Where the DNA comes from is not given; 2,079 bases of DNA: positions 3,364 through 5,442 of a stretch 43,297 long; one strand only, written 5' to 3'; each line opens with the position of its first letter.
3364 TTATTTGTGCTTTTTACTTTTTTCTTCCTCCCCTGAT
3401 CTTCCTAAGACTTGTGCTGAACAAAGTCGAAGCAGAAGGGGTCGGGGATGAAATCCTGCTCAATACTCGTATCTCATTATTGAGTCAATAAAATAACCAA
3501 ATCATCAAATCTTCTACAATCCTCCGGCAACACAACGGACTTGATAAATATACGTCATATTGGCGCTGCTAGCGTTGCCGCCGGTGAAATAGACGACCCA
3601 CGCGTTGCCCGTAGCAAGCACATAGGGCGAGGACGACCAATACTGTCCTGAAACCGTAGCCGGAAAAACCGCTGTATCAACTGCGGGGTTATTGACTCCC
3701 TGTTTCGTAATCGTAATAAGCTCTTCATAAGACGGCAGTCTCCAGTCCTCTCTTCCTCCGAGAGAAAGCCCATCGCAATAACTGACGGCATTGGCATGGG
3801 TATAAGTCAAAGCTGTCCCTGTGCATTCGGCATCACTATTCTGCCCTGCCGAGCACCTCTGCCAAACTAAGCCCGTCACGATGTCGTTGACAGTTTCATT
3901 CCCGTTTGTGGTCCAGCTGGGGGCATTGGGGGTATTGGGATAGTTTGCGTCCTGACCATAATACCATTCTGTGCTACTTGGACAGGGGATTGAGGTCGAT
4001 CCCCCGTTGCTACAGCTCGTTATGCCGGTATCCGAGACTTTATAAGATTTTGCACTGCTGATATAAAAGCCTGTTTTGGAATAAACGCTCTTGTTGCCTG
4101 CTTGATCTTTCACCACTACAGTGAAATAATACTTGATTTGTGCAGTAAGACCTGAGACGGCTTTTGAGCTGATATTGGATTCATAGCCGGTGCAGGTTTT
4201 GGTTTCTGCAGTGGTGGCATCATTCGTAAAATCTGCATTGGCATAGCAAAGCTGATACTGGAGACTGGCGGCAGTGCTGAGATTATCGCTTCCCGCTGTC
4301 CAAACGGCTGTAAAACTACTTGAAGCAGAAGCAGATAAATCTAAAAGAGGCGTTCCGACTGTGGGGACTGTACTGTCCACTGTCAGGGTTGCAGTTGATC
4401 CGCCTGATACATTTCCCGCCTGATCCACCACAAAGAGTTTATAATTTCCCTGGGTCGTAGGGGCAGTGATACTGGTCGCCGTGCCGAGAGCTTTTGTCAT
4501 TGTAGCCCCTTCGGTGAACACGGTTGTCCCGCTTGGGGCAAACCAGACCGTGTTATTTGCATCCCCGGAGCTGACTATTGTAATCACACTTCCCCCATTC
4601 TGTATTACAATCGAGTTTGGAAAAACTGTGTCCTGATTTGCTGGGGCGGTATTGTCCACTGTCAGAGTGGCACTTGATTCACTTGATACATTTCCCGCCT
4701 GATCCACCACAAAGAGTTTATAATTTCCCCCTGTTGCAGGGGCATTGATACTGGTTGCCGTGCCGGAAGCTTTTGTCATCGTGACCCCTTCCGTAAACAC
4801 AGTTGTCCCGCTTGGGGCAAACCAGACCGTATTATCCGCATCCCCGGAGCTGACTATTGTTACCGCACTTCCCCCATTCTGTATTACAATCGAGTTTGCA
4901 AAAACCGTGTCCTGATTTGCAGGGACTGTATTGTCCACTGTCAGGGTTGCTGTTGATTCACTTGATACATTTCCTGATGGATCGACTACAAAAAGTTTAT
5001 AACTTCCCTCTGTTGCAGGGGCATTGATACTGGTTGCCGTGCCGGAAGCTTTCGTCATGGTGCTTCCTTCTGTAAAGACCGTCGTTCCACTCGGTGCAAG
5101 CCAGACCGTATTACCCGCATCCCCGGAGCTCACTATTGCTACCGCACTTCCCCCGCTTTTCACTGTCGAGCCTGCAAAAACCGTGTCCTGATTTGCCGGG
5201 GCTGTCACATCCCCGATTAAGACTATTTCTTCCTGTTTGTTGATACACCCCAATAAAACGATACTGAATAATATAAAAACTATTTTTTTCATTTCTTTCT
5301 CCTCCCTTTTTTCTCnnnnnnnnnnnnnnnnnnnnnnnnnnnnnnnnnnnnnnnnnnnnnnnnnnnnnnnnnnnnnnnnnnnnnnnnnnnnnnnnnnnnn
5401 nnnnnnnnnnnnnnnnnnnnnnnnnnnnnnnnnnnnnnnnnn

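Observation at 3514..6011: Recurrent gene pair: small paralogous OM beta-barrel translationally coupled to a giant FN3/beta-propeller surface lipoprotein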

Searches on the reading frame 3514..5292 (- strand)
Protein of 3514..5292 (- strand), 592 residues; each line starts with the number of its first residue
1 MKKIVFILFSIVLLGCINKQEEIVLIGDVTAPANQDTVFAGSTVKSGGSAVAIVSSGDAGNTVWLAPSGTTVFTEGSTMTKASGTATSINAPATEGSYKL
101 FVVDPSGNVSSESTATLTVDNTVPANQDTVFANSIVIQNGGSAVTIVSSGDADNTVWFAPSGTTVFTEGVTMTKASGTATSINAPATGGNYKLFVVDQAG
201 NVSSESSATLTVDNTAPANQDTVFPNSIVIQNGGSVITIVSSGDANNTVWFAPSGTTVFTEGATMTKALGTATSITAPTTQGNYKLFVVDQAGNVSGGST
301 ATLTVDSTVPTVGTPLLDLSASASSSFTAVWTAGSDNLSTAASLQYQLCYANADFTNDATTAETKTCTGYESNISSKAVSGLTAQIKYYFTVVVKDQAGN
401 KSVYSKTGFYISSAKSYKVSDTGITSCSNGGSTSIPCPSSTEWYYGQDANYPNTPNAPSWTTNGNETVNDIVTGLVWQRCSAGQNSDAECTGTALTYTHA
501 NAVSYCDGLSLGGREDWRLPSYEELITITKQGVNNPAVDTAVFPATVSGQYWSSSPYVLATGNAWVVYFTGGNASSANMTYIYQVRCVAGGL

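Call 6: search_protein_families(library=pfam, proteins=[window:3514-5292:-], max_evalue=0.1)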
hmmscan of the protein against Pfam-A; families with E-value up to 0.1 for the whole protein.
window:3514-5292:- (592 aa): 8 families
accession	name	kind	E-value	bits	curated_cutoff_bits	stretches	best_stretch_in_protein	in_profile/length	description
PF07603.17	Lcl_C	-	5.7e-30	104.4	34.9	1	466-588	1-116/117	Lcl C-terminal domain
PF19077.6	Big_13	-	7.7e-10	39.6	27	3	171-214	56-102/102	Bacterial Ig-like domain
PF06832.18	BiPBP_C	-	4.3e-09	36.6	26.8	0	234-296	20-86/90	Penicillin-Binding Protein C-terminus Family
PF16656.11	Pur_ac_phosph_N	-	0.00041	21.3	30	1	320-404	9-89/93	Purple acid Phosphatase, N-terminal domain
PF20064.4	DUF6463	-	0.0028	18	26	0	232-282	34-83/119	Family of unknown function (DUF6463)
PF17962.7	bMG6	-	0.0052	17.4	23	0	167-206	68-106/112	Bacterial macroglobulin domain 6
PF10179.15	NDNF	-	0.029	14.9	27.3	1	360-406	77-120/127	Neuron-derived neurotrophic factor, first Fn(III) domain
PF15418.12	DUF4625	-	0.039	14.7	27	0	387-404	107-124/131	Domain of unknown function (DUF4625)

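Call 19: search_protein_families(library=ncbifam, proteins=[window:3514-5292:-], max_evalue=0.1)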
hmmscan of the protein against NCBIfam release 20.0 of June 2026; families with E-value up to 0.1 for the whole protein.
window:3514-5292:- (592 aa): 7 families
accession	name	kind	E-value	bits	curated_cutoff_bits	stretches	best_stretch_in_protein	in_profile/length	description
NF047850.1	Lsa25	exception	1e-10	41.8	260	2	501-588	117-206/207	surface adhesin Lsa25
NF052529.1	PG_M23_Pgp6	exception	1.5e-05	23.9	600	1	106-203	125-221/452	peptidoglycan metallopeptidase Pgp6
TIGR02073.1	PBP_1c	equivalog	1.7e-05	23.6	494.2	0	254-296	679-721/728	penicillin-binding protein 1C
NF047446.1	barrel_OmpL47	domain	2e-05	24.9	40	0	196-212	52-68/68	OmpL47-type beta-barrel domain-containing protein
NF004623.0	PRK05963.1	equivalog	0.00055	19.3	437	0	133-215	191-274/328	beta-ketoacyl-ACP synthase III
NF047441.1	Lepto_OmpL47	equivalog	0.00096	18.9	250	0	195-219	121-145/336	multi-beta-barrel domain surface protein OmpL47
NF047763.1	LIC_10572_fam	equivalog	0.04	13.9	200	1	500-588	132-204/205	LIC_10572 family protein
